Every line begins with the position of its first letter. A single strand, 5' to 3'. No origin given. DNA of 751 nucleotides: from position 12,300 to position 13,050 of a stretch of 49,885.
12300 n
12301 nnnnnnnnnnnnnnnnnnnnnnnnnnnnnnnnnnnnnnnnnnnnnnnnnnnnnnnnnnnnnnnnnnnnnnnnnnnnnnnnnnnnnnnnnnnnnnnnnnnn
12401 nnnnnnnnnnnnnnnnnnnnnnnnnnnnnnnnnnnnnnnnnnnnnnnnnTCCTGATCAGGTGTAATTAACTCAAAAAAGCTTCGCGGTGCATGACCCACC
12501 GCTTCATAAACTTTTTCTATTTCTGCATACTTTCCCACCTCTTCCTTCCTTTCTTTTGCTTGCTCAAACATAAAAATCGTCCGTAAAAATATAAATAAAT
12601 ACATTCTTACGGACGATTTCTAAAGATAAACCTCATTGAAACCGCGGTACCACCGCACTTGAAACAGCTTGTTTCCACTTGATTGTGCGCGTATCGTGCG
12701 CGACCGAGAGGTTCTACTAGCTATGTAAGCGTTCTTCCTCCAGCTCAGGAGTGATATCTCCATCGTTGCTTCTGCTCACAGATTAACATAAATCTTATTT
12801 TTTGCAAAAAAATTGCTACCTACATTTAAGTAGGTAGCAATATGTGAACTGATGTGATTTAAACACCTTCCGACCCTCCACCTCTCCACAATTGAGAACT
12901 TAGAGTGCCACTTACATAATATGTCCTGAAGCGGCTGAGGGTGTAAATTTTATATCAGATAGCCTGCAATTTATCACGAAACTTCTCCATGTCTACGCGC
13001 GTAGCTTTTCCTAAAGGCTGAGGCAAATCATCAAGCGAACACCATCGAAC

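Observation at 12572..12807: Compact Ile-specific T-box riboswitch with a truncated Stem I, whose terminator abuts the start codon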

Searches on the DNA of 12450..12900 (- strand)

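Call 4: search_rna_families(source=window, start=12450, end=12900, threshold=evalue, max_evalue=10, show_alignments=4)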
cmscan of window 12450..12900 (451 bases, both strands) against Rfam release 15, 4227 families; matches with E-value up to 10: 23.
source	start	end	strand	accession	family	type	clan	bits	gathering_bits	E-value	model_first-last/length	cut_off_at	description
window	12606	12775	-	RF00230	T-box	Cis-reg; leader;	-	45.2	93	7e-09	1-219/219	no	T-box leader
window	12575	12661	+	RF04323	Pestivirus-3UTR-SLIV-SLII-BVDV-1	Gene; sRNA;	CL00151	21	90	4.4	1-128/128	no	Pestivirus 3' UTR SLIV and SLII bovine viral diarrhea virus (BVDV-1)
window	12572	12621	+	RF01666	rox2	Cis-reg;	-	20.9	55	0.48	1-71/71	no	Drosophila rox2 ncRNA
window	12569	12624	-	RF04176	mir-3149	Gene; miRNA;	-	20.4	100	0.28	1-83/83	no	mir-3149 microRNA precursor family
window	12571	12622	-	RF04099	MIR837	Gene; miRNA;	-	20.1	117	0.19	1-122/122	no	MIR837 microRNA precursor family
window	12808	12868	-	RF02398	sau-6072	Gene; sRNA;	-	19.6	50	0.18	1-53/53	no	Staphylococcus sRNA sau-6072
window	12571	12622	-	RF03743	MIR7696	Gene; miRNA;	-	18.7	83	0.76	1-88/88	no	MIR7696 microRNA precursor family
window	12561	12632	-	RF04009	mir-754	Gene; miRNA;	-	18.2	84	0.97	1-78/78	no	mir-754 microRNA precursor family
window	12572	12622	+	RF04294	mir-3578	Gene; miRNA;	CL00149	17.8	78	1.6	13-71/82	no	mir-3578 microRNA precursor family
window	12574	12619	+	RF04205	MIR2606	Gene; miRNA;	-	17.4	139.7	7.4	1-165/165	no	MIR2606 microRNA precursor family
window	12571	12622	-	RF03225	mir-2763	Gene; miRNA;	-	17.3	50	1.1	1-83/83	no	mir-2763 microRNA precursor family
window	12552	12626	-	RF01212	sn2524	Gene; snRNA; snoRNA; CD-box;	-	17.2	44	5.4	1-109/109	no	Small nucleolar RNA sn2524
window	12562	12631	-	RF04202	MIR5380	Gene; miRNA;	-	16.8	150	1.6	1-137/137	no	MIR5380 microRNA precursor family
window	12568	12623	-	RF04112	MIR5512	Gene; miRNA;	-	16.1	139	3.9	1-132/132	no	MIR5512 microRNA precursor family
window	12805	12875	-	RF00619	U6atac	Gene; snRNA; splicing;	CL00009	15.7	33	0.12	43-126/126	no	U6atac minor spliceosomal RNA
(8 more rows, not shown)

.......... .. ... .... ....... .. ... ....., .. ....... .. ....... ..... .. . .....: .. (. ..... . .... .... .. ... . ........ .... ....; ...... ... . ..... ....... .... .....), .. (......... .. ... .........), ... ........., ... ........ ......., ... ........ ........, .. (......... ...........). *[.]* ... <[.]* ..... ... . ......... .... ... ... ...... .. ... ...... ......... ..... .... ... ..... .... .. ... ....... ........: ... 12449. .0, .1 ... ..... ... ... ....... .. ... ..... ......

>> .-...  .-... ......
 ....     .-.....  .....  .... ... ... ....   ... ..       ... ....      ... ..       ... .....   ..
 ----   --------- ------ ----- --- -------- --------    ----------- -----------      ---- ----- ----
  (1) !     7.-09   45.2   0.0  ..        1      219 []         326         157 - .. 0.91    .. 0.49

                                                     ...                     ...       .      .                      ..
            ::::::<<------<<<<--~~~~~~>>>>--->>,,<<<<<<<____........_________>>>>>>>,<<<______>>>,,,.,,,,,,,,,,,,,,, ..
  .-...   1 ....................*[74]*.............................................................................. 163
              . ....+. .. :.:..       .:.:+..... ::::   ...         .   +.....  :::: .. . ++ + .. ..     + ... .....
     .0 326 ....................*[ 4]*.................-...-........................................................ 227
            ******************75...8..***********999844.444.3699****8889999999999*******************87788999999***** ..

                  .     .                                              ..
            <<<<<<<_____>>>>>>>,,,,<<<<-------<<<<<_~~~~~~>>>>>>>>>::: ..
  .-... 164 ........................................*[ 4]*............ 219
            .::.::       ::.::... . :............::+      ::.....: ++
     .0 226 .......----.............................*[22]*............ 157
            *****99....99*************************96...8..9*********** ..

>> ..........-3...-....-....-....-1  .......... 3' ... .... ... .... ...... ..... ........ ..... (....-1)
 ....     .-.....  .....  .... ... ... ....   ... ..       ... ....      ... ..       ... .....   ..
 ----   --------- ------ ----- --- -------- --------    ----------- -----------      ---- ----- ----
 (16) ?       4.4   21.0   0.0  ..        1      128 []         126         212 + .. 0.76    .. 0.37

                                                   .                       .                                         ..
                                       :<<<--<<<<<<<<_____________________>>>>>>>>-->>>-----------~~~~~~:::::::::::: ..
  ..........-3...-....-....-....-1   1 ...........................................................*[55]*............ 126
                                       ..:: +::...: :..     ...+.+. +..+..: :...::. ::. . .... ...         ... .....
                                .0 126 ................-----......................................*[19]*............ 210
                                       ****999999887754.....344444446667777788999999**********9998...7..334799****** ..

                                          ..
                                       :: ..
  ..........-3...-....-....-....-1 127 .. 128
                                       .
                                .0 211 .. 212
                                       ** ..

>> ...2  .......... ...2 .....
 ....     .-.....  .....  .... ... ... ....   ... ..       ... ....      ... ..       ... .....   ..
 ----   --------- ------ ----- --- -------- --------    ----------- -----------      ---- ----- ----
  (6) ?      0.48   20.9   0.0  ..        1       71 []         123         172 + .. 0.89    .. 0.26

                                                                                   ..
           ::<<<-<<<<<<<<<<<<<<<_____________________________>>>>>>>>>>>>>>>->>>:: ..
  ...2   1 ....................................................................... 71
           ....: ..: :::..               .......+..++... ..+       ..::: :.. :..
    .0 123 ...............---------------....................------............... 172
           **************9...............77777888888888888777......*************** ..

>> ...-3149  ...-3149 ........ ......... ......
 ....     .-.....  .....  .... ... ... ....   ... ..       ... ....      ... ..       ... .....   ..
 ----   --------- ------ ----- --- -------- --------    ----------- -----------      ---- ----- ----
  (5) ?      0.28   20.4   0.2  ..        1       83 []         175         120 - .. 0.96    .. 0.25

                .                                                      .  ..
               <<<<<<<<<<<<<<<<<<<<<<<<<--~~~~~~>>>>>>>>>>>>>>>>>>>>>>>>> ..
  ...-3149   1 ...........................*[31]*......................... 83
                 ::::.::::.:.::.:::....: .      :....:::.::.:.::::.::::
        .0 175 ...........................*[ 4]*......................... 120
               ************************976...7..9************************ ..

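Call 33: build_rna_model(alignment_id=A2, structure=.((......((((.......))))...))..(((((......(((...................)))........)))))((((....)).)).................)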
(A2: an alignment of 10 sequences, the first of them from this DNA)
Model R1 built from alignment A2 (10 sequences, 110 columns); structure: as given.
model positions 94; base pairs 18; branch points 2; effective number of sequences 2.63; information 0.608 bits per position. Calibrated on 0.2 Mb of random sequence (short: E-values are rough).
structure used (alignment columns):
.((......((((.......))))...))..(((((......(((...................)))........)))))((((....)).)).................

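Call 34: build_rna_model(alignment_id=A3, structure=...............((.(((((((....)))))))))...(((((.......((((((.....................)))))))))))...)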
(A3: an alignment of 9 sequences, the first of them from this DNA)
Model R2 built from alignment A3 (9 sequences, 94 columns); structure: as given.
model positions 74; base pairs 20; branch points 1; effective number of sequences 5.63; information 0.763 bits per position. Calibrated on 0.2 Mb of random sequence (short: E-values are rough).
structure used (alignment columns):
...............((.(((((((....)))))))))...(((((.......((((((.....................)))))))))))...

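Call 35: search_with_rna_model(model_id=R1, sources=[window, L001, L002, L003, L004, L005, L006, L007, L008, L009, L010, L011, L012, L013, L014, L015, L016, L017, L018, L019, L020, L021, L022, L023, L024, L025, L026, L027, L028, L029, L030, L031, L032, L033, L034, L035, L036, L037, L038, L039, L040, L041, L042, L043, L044, L045, L046, L047, L048, L049, L050, L051, L052, L053, L054, L055, L056, L057, L058, L059, L060, L061, L062, L063, L064, L065, L066, L067, L068, L069, L070, L071, L072, L073, L074, L075, L076, L077, L078, L079, L080], max_evalue=1, make_alignment=true)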
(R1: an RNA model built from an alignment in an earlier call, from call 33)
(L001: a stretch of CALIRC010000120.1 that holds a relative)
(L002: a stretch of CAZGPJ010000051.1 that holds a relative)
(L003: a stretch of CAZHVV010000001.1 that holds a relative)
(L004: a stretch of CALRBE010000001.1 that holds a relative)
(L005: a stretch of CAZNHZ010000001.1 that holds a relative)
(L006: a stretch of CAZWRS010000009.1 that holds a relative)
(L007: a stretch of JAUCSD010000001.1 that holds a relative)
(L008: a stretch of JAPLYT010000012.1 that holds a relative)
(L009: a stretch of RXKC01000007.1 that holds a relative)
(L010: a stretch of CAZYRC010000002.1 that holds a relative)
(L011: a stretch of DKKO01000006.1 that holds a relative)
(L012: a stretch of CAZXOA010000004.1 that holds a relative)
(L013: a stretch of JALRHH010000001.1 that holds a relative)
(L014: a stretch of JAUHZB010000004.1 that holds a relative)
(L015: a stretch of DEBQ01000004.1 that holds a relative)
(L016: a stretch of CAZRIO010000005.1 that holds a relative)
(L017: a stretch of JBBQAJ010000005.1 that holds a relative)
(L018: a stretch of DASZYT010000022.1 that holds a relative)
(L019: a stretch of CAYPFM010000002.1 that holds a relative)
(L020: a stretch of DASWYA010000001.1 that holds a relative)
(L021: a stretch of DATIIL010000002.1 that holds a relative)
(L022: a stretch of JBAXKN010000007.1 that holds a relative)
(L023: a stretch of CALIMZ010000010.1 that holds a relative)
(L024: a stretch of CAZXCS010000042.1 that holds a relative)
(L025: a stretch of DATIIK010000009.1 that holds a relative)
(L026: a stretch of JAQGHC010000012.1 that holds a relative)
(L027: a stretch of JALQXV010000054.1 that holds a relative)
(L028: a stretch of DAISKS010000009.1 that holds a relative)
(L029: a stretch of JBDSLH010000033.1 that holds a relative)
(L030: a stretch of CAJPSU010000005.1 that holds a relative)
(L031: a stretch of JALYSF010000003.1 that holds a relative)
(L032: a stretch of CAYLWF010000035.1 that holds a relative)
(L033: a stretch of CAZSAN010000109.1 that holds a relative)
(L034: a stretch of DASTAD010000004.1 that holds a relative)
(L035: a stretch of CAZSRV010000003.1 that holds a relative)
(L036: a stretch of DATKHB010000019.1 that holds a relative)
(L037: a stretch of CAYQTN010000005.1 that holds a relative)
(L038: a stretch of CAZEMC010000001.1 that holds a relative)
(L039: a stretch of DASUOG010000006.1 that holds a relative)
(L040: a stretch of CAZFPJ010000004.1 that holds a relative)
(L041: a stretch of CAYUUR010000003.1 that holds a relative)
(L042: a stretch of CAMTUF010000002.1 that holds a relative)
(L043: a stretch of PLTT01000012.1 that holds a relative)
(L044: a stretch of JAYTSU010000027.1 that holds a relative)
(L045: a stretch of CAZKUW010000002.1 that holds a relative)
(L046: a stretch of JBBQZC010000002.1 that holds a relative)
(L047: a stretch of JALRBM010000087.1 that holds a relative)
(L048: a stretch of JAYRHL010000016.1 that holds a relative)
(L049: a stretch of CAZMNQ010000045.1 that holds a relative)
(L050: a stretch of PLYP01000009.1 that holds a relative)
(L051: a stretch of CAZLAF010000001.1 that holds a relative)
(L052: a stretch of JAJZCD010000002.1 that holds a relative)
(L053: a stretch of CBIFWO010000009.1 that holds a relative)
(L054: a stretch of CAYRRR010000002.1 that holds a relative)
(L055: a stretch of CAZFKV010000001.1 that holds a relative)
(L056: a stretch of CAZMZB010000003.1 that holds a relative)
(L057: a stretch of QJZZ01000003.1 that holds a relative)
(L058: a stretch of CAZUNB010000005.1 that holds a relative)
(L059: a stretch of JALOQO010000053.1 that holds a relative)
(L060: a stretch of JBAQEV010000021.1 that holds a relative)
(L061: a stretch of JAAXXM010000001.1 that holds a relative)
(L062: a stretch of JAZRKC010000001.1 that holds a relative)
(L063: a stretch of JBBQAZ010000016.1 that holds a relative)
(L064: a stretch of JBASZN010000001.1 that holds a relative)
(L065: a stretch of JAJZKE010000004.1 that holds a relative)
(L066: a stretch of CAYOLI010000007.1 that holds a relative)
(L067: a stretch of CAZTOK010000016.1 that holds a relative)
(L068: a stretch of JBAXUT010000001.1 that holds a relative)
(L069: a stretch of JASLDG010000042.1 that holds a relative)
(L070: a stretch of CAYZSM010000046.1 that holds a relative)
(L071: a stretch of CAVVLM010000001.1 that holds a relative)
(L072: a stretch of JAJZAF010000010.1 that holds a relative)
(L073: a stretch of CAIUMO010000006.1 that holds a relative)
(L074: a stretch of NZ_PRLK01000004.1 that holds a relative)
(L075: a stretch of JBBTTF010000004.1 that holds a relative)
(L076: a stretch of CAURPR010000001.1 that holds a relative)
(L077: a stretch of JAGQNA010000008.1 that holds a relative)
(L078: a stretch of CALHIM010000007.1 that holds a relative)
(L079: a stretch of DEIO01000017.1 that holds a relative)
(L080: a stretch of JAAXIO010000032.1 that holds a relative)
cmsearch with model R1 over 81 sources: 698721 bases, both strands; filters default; matches with E-value up to 1: 75.
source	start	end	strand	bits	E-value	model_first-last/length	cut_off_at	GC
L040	2810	2906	+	89.9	2.9e-17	1-94/94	no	0.44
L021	2271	2362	+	88.1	7.1e-17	1-94/94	no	0.55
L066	2806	2901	+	85.1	3.3e-16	1-94/94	no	0.49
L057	2803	2896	+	84.9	3.7e-16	1-94/94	no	0.51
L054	2466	2556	+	82.4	1.4e-15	1-94/94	no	0.55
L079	2232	2323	+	81.6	2e-15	1-94/94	no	0.42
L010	2805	2898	+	79.2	7.1e-15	1-94/94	no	0.54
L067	2228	2323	+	79.1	7.6e-15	1-94/94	no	0.47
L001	2279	2385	+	77.5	1.7e-14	1-94/94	no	0.48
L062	2796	2889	+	77.3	1.9e-14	1-94/94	no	0.45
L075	2815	2910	+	75.7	4.4e-14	1-94/94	no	0.52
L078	1864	1960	+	73.4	1.4e-13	1-94/94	no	0.44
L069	2691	2783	+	73.3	1.5e-13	1-94/94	no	0.47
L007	2762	2856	+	73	1.7e-13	1-94/94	no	0.49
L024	1634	1728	+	72.8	2e-13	1-94/94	no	0.6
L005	1625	1719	+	72.1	2.8e-13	1-94/94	no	0.53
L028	2807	2905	+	72.1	2.8e-13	1-94/94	no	0.44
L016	2804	2899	+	71.9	3.1e-13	1-94/94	no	0.47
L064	2199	2289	+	70.4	6.8e-13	1-94/94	no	0.46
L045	2817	2907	+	70.1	7.9e-13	1-94/94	no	0.49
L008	2803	2894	+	69.3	1.2e-12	1-94/94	no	0.5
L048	2808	2903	+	69.3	1.2e-12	1-94/94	no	0.53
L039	2800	2906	+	69.3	1.2e-12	1-94/94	no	0.52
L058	1484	1594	+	69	1.4e-12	1-94/94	no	0.41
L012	2815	2910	+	68.5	1.8e-12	1-94/94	no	0.48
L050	2799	2891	+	68.3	2e-12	1-94/94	no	0.51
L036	2806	2901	+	66.7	4.4e-12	1-94/94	no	0.4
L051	2442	2536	+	66.6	4.7e-12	1-94/94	no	0.51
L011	2805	2898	+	66.5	5.1e-12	1-94/94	no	0.5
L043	2798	2894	+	65.9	7e-12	1-94/94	no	0.53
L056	2783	2878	+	65.1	1.1e-11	1-94/94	no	0.42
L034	2795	2894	+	64.9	1.1e-11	1-94/94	no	0.45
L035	2570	2669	+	63.7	2.1e-11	1-94/94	no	0.44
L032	1162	1278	+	63.2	2.8e-11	1-94/94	no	0.58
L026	2798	2894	+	62.9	3.2e-11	1-94/94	no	0.48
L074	2806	2900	+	62.8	3.4e-11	1-94/94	no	0.41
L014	2790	2893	+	62.3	4.3e-11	1-94/94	no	0.4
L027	2764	2860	+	61.1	8.1e-11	1-94/94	no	0.4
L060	2796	2894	+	61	8.5e-11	1-94/94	no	0.39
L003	2275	2371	+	60.3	1.3e-10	1-94/94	no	0.52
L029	2193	2296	+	58.7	2.9e-10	1-94/94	no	0.5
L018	2806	2899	+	58.6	2.9e-10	1-94/94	no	0.54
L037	2766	2861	+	58.3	3.5e-10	1-94/94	no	0.55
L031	2815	2907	+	58.3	3.6e-10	1-94/94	no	0.42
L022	2806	2904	+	58.2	3.7e-10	1-94/94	no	0.39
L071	2797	2892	+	57.8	4.5e-10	1-94/94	no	0.42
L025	2770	2865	+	57.8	4.5e-10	1-94/94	no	0.54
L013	2639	2732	+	57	6.9e-10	1-94/94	no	0.49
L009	2443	2544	+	56.9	7.1e-10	1-94/94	no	0.5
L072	2777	2874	+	56.9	7.2e-10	1-94/94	no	0.53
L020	2809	2904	+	56.5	9e-10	1-94/94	no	0.51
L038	2765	2894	+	55.6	1.4e-09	1-94/94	no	0.5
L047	2238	2331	+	53.4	4.4e-09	1-94/94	no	0.57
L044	429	515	+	52.1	8.5e-09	1-94/94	no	0.4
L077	2226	2324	+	52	8.9e-09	1-94/94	no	0.52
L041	2816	2910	+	51.8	9.9e-09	1-94/94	no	0.52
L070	948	1055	+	51.5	1.2e-08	1-94/94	no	0.56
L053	1984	2079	+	48.7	5e-08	1-94/94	no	0.56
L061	2784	2886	+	48.3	6.1e-08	1-94/94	no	0.43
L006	2819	2901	+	47.9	7.4e-08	1-94/94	no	0.51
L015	2592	2700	+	45.6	2.4e-07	1-94/94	no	0.54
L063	2802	2906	+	44.7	3.9e-07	1-94/94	no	0.46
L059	1749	1847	+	41.8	1.7e-06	1-94/94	no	0.41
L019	2790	2882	+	39.9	4.8e-06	1-94/94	no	0.49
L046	1557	1657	+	37.8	1.4e-05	1-94/94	no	0.44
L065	2801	2897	+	34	0.0001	1-94/94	no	0.36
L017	2737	2850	+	33.6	0.00012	1-94/94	no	0.39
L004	2811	2906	+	33.2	0.00015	1-94/94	no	0.34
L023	2786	2887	+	31.4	0.00038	1-94/94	no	0.52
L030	2203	2304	+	31.2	0.00041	1-94/94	no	0.54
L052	2249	2366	+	25.7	0.0073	1-94/94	no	0.5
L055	2766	2906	+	22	0.048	1-94/94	no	0.5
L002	516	655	+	20.7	0.093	1-94/94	no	0.48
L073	2803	2868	+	19.5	0.18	1-94/94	no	0.42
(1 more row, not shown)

Alignment A4: 75 matches aligned to the model, 230 columns, each read 5' to 3' on its own strand. Consensus structure (alignment columns), stored with it:
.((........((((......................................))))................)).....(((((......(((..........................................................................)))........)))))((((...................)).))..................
